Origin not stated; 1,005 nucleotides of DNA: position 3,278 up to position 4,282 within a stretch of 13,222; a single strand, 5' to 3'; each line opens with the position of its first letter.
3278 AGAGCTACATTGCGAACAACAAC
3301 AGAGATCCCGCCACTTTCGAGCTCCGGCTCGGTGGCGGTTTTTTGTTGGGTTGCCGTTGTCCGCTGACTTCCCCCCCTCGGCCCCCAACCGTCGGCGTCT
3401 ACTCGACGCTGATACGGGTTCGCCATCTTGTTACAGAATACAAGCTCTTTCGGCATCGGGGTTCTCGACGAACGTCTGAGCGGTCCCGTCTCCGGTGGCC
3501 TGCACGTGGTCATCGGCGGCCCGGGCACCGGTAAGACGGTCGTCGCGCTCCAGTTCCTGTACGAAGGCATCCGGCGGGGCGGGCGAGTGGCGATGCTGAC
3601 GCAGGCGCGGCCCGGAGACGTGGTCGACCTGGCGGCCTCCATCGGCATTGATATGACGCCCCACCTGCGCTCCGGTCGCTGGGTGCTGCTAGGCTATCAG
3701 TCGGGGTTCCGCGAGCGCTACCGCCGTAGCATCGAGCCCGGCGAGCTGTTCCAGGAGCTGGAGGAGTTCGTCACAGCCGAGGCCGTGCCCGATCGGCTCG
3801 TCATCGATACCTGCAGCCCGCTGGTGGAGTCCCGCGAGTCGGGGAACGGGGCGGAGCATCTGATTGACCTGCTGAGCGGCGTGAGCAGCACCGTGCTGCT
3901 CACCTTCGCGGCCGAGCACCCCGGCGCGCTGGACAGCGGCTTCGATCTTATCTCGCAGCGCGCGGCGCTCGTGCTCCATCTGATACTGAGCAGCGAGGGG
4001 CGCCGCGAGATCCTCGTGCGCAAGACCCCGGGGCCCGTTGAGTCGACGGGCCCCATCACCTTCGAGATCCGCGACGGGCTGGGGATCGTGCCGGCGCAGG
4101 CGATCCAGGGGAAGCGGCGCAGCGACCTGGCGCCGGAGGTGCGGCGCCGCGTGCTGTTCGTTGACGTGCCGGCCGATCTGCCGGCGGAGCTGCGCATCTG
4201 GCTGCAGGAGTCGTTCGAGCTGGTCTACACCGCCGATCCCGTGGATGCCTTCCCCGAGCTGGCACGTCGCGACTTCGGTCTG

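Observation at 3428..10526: Rearranged PNAG-like exopolysaccharide synthase-export operon co-transcribed with a KaiC-REC fusion regulator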

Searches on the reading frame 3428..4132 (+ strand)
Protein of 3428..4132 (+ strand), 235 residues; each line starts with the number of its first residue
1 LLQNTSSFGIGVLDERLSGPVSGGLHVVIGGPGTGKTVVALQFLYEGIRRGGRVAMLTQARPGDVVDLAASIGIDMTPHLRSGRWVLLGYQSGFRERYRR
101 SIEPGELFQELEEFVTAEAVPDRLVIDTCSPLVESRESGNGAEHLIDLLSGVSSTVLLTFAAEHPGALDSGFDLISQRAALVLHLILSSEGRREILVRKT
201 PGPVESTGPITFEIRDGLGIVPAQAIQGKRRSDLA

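Call 93: search_solved_structures(query=window:3428-4132:+, max_evalue=0.00001, show_alignments=3)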
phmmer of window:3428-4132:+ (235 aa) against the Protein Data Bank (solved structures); distinct sequences matched with E-value up to 0.00001: 43.
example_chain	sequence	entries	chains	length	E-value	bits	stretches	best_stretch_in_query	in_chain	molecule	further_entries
8zn5_B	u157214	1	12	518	3.3e-18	69.3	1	19-232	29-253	KaiC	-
7dy1_A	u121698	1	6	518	1.8e-12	50.5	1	21-232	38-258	Circadian clock protein kinase KaiC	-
4o0m_A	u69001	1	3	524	1.9e-12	50.4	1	21-232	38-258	Circadian clock protein kinase KaiC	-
5jwq_A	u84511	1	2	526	1.9e-12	50.4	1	21-232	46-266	Circadian clock protein kinase KaiC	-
8zn6_F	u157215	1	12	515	3.3e-12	49.7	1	22-232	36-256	KaiC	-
8db3_A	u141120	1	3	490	4.8e-10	42.6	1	8-226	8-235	Circadian clock protein KaiC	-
8fwi_A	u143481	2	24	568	6.2e-10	42.2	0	8-226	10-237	Circadian clock protein KaiC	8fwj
8dba_A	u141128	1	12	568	8.4e-10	41.8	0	8-226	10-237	Circadian clock protein KaiC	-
8jon_A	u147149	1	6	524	4.1e-09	39.6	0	20-232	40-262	Circadian clock oscillator protein KaiC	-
4dug_A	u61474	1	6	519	3.8e-08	36.4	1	23-232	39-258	Circadian clock protein kinase kaiC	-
3k09_A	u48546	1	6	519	4.4e-08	36.2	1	23-232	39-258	Circadian clock protein kinase kaiC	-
7x1y_A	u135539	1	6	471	4.4e-08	36.2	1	23-232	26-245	Circadian clock oscillator protein KaiC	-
7x1z_A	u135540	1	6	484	4.9e-08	36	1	23-232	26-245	Circadian clock oscillator protein KaiC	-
7s65_A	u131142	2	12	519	5.8e-08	35.8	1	23-232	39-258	Circadian clock protein kinase KaiC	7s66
3k0f_A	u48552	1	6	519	5.9e-08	35.8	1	23-232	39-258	Circadian clock protein kinase KaiC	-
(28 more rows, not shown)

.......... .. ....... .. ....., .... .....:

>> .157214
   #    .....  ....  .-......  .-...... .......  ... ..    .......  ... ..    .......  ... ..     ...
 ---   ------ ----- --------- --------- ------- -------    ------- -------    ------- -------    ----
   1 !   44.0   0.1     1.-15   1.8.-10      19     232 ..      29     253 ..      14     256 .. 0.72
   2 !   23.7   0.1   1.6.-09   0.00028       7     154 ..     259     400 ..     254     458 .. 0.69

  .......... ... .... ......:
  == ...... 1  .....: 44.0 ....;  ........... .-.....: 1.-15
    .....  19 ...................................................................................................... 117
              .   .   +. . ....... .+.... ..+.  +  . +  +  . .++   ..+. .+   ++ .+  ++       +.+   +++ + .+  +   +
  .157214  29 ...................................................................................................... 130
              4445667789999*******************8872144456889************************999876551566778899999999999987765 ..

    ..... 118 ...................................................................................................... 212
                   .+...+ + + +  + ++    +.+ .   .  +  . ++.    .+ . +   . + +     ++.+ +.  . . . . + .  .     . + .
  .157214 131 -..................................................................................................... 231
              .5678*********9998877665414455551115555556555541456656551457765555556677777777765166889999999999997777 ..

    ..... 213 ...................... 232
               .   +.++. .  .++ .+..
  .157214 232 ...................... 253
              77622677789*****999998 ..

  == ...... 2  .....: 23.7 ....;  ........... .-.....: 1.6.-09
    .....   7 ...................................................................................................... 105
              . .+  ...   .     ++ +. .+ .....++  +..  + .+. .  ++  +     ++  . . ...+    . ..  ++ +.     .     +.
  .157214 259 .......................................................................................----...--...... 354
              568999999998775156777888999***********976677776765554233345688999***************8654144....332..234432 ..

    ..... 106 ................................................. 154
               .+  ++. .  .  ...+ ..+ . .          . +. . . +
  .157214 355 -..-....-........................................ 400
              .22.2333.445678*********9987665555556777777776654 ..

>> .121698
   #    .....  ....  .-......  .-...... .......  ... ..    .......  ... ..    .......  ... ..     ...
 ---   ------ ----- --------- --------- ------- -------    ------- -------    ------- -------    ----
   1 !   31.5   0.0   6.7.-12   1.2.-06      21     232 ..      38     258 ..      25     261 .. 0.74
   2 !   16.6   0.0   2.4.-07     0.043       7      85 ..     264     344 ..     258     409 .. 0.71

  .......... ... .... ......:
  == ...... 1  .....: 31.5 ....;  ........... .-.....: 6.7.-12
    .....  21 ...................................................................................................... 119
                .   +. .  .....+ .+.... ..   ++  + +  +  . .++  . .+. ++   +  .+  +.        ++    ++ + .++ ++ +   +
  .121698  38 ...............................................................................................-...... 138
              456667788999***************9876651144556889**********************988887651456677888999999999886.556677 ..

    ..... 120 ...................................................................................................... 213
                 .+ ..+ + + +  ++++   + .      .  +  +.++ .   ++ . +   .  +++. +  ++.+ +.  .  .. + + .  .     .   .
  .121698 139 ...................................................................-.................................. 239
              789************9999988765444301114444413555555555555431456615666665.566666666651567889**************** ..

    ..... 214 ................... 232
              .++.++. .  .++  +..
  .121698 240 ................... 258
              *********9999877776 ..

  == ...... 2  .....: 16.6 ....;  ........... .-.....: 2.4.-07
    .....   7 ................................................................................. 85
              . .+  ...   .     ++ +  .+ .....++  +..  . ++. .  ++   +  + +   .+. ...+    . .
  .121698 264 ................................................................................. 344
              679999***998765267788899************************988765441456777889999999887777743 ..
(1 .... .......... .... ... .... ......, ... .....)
